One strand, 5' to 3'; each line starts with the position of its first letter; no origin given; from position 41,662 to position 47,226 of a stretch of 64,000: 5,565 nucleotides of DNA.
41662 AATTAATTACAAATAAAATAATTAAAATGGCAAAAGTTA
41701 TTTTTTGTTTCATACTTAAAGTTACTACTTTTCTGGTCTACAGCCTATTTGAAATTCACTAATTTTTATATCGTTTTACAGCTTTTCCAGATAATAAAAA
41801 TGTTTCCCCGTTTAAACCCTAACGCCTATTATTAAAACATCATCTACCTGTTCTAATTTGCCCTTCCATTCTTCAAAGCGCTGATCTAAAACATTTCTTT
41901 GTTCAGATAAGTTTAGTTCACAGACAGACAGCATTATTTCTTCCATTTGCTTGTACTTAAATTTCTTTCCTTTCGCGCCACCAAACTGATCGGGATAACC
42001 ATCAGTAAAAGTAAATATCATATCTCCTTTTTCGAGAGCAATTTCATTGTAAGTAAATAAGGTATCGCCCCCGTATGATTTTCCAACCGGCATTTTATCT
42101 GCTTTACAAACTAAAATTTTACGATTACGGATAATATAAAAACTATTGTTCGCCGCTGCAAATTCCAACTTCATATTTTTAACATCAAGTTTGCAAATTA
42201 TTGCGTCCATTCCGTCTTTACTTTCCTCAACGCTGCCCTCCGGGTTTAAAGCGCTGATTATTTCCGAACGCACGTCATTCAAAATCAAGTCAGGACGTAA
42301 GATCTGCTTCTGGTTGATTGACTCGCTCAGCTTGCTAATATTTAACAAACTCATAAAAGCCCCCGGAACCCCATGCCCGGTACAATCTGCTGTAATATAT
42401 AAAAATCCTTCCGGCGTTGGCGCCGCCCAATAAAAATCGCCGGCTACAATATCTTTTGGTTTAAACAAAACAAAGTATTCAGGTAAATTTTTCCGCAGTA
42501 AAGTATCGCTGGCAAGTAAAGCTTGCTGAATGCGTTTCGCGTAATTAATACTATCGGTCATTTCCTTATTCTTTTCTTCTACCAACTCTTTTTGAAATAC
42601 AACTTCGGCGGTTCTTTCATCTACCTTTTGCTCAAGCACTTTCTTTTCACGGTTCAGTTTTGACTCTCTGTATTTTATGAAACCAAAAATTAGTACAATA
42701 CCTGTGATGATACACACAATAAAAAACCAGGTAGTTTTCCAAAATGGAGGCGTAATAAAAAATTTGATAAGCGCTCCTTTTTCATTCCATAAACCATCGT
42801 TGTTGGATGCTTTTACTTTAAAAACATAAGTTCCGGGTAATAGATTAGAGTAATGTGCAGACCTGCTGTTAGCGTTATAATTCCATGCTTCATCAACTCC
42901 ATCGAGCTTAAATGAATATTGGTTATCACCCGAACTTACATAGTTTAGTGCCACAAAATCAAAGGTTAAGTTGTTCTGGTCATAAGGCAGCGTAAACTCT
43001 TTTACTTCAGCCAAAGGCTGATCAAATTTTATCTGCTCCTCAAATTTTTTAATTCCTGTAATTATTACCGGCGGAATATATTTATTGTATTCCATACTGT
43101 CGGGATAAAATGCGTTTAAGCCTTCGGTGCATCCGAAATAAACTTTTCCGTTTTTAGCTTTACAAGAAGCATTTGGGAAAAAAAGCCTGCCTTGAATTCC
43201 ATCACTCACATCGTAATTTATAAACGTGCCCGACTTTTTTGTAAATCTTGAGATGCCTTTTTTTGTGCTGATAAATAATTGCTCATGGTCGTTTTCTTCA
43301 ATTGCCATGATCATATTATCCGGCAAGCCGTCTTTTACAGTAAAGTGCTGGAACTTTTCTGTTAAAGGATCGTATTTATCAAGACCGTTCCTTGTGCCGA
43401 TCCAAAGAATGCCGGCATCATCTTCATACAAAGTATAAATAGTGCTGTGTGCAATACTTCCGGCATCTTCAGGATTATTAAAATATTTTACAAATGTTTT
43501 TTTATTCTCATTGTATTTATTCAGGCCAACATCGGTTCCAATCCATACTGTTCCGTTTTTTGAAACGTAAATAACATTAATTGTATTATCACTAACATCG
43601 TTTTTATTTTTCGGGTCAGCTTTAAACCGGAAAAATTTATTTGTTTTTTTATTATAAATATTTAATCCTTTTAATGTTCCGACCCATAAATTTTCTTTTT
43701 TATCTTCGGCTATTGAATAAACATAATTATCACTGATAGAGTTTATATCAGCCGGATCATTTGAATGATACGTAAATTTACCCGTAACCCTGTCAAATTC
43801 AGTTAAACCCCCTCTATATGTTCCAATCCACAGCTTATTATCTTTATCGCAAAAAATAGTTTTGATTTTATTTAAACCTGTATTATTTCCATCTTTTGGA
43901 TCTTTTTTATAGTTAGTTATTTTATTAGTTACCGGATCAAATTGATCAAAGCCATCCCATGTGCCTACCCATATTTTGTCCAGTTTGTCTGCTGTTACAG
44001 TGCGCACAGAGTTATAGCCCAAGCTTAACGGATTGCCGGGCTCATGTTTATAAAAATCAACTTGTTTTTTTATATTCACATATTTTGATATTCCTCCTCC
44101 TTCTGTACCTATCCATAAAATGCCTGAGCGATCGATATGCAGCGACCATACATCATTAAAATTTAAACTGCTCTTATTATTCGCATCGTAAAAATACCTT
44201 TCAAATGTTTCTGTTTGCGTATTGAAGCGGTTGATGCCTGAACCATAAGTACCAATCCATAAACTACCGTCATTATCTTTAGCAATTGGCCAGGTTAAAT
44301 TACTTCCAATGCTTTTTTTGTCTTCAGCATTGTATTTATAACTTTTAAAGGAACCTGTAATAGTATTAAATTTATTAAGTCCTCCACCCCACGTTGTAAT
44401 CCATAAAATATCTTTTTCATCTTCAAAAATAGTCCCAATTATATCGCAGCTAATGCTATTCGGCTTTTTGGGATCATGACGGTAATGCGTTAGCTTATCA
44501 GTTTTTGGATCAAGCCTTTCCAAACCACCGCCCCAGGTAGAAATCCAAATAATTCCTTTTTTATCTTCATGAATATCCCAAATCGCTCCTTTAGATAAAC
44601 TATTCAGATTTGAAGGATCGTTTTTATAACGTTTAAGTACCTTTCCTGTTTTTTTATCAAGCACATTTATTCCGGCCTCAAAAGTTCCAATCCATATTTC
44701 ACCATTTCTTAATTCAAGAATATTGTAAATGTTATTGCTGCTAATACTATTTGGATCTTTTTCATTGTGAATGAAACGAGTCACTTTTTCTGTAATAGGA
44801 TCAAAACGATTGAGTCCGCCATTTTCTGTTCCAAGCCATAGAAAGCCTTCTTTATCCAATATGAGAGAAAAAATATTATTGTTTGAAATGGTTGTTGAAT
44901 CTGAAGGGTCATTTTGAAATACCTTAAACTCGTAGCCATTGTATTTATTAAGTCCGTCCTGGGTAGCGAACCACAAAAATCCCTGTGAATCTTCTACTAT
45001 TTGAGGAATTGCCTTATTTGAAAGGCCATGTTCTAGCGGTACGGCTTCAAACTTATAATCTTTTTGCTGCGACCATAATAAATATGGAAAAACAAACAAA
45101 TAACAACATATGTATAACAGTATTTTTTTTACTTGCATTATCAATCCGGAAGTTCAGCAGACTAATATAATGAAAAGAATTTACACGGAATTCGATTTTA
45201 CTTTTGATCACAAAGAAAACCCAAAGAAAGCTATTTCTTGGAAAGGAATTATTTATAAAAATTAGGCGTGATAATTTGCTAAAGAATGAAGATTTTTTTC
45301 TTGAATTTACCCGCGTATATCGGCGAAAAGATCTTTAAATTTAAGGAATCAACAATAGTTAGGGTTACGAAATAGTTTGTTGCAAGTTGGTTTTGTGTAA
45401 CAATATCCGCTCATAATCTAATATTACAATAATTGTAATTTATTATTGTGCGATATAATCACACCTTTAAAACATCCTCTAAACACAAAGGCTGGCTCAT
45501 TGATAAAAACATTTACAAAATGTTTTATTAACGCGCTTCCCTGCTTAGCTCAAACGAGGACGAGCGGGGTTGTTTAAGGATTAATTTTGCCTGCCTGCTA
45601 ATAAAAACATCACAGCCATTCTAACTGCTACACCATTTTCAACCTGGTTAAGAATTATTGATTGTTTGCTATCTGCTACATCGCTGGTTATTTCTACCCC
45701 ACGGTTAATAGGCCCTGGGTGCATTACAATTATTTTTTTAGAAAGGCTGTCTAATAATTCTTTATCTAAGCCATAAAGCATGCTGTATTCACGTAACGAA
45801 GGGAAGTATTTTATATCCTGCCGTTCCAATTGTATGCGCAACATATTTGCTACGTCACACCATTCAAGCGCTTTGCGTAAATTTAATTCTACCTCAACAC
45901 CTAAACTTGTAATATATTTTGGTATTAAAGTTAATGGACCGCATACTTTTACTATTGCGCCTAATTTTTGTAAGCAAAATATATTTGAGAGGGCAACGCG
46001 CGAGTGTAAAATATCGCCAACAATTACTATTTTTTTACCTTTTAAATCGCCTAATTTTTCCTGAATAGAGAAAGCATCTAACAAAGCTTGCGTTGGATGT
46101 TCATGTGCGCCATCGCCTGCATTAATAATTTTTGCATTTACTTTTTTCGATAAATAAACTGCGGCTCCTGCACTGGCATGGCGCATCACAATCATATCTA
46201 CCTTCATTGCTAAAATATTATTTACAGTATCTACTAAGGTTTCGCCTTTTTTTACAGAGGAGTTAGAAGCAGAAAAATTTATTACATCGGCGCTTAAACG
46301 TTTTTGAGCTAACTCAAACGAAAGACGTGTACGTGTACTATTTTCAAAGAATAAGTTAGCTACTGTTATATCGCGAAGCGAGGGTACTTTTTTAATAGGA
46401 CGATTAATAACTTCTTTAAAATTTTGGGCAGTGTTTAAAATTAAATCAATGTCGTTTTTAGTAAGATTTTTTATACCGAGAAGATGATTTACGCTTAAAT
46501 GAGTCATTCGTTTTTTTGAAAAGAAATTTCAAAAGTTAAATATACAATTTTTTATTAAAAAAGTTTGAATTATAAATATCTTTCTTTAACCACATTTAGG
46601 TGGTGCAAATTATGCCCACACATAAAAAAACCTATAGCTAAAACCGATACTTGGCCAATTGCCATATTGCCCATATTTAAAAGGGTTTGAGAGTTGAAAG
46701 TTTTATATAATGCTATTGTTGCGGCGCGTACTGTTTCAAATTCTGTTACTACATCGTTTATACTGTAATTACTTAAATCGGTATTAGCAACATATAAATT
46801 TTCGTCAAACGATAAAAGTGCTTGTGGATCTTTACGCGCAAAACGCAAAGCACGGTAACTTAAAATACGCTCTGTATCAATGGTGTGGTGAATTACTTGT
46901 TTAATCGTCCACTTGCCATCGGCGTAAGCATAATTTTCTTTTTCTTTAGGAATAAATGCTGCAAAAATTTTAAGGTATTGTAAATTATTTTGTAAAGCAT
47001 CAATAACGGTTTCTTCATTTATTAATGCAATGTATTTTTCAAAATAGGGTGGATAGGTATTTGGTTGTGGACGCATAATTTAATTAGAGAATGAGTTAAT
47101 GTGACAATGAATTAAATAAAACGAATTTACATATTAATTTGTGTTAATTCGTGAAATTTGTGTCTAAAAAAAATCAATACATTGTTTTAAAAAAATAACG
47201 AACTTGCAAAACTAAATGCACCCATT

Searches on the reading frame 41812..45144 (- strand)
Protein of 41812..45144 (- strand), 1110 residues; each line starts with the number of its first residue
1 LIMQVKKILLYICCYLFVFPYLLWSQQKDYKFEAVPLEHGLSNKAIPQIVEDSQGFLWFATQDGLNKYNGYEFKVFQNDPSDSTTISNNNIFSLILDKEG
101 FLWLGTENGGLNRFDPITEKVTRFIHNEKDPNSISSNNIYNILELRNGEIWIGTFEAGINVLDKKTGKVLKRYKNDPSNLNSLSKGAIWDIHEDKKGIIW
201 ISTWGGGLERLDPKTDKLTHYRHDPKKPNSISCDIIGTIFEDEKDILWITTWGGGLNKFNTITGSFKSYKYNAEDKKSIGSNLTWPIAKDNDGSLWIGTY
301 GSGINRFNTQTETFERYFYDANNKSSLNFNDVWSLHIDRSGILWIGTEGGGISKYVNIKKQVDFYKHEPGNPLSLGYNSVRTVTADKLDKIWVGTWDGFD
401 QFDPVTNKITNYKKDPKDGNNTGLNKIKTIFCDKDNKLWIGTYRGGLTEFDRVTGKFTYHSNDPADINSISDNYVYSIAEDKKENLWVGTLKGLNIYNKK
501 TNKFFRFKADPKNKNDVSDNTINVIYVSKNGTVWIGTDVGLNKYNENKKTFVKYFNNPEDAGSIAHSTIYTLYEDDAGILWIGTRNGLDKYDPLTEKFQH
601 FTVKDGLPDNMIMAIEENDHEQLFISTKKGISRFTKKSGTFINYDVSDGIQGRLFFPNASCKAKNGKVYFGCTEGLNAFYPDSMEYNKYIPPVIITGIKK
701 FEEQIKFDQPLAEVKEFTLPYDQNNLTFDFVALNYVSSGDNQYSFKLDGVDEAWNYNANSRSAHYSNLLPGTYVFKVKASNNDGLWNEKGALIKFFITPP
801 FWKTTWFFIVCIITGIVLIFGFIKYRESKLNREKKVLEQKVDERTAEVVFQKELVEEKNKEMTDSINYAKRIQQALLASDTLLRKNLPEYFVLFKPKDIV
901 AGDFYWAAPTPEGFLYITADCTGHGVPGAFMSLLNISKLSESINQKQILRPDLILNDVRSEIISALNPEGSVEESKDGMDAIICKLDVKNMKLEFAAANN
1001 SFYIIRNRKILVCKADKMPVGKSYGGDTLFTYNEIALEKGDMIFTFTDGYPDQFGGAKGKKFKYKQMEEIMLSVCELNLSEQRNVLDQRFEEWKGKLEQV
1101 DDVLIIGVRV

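Call 59: search_protein_families(library=pfam, proteins=[window:41812-45144:-], max_evalue=0.00001)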
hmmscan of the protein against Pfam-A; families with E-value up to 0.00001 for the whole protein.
window:41812-45144:- (1110 aa): 4 families
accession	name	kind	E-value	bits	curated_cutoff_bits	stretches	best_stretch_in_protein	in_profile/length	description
PF07494.17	Reg_prop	-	1.2e-57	184.9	20.4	0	470-490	2-22/24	Two component regulator propeller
PF07495.19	Y_Y_Y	-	5.6e-17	61.8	26.6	1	734-797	1-64/65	Y_Y_Y domain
PF23748.1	Beta-prop_LRRK2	-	9.1e-15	54.9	26.9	0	324-386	268-323/359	LRRK2 beta propeller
PF07228.17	SpoIIE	-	1.5e-12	48.3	25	1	915-1110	6-191/192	Stage II sporulation protein E (SpoIIE)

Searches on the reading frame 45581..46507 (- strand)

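Call 59: search_protein_families(library=pfam, proteins=[window:45581-46507:-], max_evalue=0.00001)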
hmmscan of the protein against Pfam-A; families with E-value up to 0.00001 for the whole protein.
window:45581-46507:- (308 aa): 2 families
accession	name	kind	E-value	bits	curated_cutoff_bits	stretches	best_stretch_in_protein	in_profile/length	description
PF02729.26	OTCace_N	-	2.8e-43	148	29.9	1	8-150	2-148/148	Aspartate/ornithine carbamoyltransferase, carbamoyl-P binding domain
PF00185.30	OTCace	-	1.7e-25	90.4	29.4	1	156-302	1-156/157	Aspartate/ornithine carbamoyltransferase, Asp/Orn binding domain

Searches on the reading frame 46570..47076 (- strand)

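Call 59: search_protein_families(library=pfam, proteins=[window:46570-47076:-], max_evalue=0.00001)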
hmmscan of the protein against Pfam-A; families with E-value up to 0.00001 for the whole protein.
window:46570-47076:- (168 aa): 1 family
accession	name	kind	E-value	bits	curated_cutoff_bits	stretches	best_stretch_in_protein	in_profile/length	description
PF12867.12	DinB_2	-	5.6e-13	49.9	24.8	1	37-162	11-127/128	DinB superfamily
